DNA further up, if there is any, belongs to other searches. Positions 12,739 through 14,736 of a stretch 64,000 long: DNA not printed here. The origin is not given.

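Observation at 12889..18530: aroA-rsgA-ClC-ClC operon with two tandem divergent ClC paralogs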

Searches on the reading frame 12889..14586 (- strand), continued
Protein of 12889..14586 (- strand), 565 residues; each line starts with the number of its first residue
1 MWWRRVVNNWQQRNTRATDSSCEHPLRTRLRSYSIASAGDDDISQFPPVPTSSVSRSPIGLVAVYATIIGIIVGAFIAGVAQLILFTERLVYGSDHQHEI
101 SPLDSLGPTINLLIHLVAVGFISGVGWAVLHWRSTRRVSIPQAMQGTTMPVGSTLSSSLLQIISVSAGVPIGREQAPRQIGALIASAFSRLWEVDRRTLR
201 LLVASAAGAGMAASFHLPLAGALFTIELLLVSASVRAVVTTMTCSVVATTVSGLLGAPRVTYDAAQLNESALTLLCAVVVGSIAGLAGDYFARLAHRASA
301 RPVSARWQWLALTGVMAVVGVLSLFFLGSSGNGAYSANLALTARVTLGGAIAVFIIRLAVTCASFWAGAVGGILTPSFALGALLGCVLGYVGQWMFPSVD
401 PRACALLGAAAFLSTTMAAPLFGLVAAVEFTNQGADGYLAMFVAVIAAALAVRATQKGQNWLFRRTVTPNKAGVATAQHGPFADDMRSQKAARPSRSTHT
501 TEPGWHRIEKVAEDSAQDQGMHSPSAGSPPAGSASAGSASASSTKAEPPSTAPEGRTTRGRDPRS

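Call 23: find_encoding_contigs(protein=P0005, flank=8000, max_places=2)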
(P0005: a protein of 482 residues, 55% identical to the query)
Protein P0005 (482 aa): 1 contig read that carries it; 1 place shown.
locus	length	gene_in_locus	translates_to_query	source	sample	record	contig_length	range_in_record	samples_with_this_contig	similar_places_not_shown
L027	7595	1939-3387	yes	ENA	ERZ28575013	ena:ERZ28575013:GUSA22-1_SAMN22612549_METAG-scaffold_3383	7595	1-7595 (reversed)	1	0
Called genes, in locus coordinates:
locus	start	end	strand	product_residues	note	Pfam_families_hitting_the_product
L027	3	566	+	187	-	?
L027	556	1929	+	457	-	PF00654:Voltage_CLC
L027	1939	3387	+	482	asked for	PF00654:Voltage_CLC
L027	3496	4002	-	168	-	PF21853:DUF6912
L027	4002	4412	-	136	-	PF00702:Hydrolase, PF13419:HAD_2 (weak)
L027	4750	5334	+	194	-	PF20060:DUF6459 (weak)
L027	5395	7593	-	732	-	?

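Call 24: find_encoding_contigs(protein=P0044, flank=6000, max_places=1)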
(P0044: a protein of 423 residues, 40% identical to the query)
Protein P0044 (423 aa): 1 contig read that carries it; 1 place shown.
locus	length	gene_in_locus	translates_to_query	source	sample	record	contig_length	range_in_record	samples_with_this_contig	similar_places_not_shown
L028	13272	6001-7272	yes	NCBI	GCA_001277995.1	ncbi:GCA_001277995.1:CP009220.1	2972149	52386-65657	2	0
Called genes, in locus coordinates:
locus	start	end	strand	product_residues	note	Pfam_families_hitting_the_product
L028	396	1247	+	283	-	PF09359:VTC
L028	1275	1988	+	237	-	PF02308:MgtC (weak), PF16316:DUF4956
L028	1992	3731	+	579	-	-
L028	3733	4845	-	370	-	PF01544:CorA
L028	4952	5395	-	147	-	PF14832:Tautomerase_3, PF01361:Tautomerase, PF14552:Tautomerase_2 (weak), PF01361:Tautomerase (weak)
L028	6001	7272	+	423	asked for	PF00654:Voltage_CLC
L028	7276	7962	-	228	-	PF04973:NMN_transporter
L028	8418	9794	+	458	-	PF13638:PIN_4, PF13604:AAA_30 (faint), PF02562:PhoH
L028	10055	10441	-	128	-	-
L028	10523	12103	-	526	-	PF03553:Na_H_antiporter (weak), PF03600:CitMHS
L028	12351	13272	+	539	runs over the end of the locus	PF17203:sCache_3_2, PF14689:SPOB_a (weak), PF02518:HATPase_c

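Call 54: predict_structure(alignment_id=A3)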
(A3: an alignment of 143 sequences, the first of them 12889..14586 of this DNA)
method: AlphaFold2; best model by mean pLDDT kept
length: 565 residues; sequences in the alignment: 143
mean_pLDDT: 81.6   pTM: 0.78
mean pLDDT of the five models: 81.6, 81.3, 81.0, 80.9, 80.8
residues with pLDDT >= 90: 378; 70-90: 33; 50-70: 39; < 50: 115
segments of 3 or more residues with pLDDT < 50: 1-5, 7-19, 21-24, 26-28, 30-44, 494-506, 508-547, 549-565
pLDDT, mean of each block of 10 residues (from residue 1): 43 43 47 44 54 68 98 98 96 91 86 94 96 90 96 96 94 95 98 95 98 97 95 94 98 92 95 98 98 96 95 97 88 90 97 97 95 96 98 98 98 97 97 97 98 96 85 56 53 45 39 38 38 35 42 40 43
secondary structure, 60 per line:
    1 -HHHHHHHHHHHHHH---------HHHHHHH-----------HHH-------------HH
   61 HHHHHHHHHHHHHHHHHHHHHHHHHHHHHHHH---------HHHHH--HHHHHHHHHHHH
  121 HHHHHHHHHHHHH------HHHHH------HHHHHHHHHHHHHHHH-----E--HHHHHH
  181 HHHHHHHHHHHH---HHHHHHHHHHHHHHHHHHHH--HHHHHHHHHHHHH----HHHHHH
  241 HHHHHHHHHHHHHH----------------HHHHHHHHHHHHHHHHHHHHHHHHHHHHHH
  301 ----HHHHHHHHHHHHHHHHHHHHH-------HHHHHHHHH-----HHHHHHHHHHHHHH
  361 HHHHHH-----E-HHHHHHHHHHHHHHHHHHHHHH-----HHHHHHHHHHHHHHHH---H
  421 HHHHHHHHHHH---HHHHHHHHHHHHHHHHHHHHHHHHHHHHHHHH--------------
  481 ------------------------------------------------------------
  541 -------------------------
elements in order: H2-15 H25-31 H59-92 H102-106 H109-133 H140-144 H151-166 H175-192 H196-215 H218-230 H235-254 H271-300 H305-325 H333-341 H347-366 H374-395 H401-416 H420-431 H435-466

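Call 57: find_encoding_contigs(protein=P0024, flank=5000, max_places=1)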
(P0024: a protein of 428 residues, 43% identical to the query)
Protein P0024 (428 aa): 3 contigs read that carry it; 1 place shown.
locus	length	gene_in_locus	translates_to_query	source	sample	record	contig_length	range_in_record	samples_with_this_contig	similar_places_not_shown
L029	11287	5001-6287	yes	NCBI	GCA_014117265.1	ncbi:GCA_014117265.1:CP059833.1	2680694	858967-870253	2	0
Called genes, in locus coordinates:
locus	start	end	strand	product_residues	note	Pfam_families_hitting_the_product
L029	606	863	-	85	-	-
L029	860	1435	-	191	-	PF04542:Sigma70_r2, PF22029:PhyR_sigma2 (weak), PF08281:Sigma70_r4_2, PF04545:Sigma70_r4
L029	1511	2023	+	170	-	PF04073:tRNA_edit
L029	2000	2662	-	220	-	PF02586:SRAP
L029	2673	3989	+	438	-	PF00275:EPSP_synthase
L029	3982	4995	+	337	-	PF03193:RsgA_GTPase, PF00005:ABC_tran (faint), PF01926:MMR_HSR1 (weak)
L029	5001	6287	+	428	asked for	PF00654:Voltage_CLC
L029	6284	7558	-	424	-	PF00487:FA_desaturase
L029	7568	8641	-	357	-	PF00970:FAD_binding_6, PF00175:NAD_binding_1, PF08030:NAD_binding_6 (faint), PF00111:Fer2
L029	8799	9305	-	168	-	PF21853:DUF6912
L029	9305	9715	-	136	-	PF00702:Hydrolase, PF13419:HAD_2 (weak)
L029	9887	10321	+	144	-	-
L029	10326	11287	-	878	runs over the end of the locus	PF07517:SecA_DEAD, PF00270:DEAD (faint), PF01043:SecA_PP_bind, PF21090:P-loop_SecA, PF07516:SecA_SW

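Call 58: find_encoding_contigs(protein=P0030, flank=5000, max_places=1)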
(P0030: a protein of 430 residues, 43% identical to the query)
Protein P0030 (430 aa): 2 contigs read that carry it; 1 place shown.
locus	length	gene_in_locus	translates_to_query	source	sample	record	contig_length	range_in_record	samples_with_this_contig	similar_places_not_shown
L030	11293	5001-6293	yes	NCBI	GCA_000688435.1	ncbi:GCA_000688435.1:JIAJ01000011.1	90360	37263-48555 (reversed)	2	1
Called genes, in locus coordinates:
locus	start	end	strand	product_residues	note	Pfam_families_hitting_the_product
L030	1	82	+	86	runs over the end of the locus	PF02467:Whib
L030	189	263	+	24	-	PF26427:HR_L37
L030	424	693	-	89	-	-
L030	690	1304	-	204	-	PF04542:Sigma70_r2, PF08281:Sigma70_r4_2, PF04545:Sigma70_r4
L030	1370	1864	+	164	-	PF04073:tRNA_edit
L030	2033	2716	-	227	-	PF02586:SRAP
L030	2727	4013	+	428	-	PF00275:EPSP_synthase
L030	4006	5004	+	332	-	PF03193:RsgA_GTPase, PF00005:ABC_tran (faint), PF01926:MMR_HSR1 (weak)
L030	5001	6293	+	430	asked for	PF00654:Voltage_CLC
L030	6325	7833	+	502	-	PF06762:LMF1, PF25179:LMF1_C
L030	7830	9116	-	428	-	PF00487:FA_desaturase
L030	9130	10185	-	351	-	PF00970:FAD_binding_6, PF00175:NAD_binding_1, PF00111:Fer2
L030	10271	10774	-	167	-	PF21853:DUF6912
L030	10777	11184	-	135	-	PF00702:Hydrolase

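Call 59: find_encoding_contigs(protein=P0027, flank=5000, max_places=1)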
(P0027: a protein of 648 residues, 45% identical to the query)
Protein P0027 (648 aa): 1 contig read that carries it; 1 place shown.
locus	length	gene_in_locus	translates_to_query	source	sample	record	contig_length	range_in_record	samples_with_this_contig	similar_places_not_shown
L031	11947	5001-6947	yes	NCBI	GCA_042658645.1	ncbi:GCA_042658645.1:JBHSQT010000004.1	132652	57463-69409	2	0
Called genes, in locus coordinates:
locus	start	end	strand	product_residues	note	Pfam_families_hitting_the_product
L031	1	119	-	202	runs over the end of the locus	PF04542:Sigma70_r2, PF22029:PhyR_sigma2 (faint), PF08281:Sigma70_r4_2, PF04545:Sigma70_r4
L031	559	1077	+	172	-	PF04073:tRNA_edit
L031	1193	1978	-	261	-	PF02586:SRAP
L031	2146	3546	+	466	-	PF00275:EPSP_synthase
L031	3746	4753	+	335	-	PF03193:RsgA_GTPase, PF01926:MMR_HSR1 (weak)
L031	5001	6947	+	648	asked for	PF00654:Voltage_CLC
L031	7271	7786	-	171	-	PF21853:DUF6912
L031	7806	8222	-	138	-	PF00702:Hydrolase, PF13419:HAD_2 (weak)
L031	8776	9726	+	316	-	-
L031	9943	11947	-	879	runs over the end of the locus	PF07517:SecA_DEAD, PF00270:DEAD (faint), PF01043:SecA_PP_bind, PF21090:P-loop_SecA, PF07516:SecA_SW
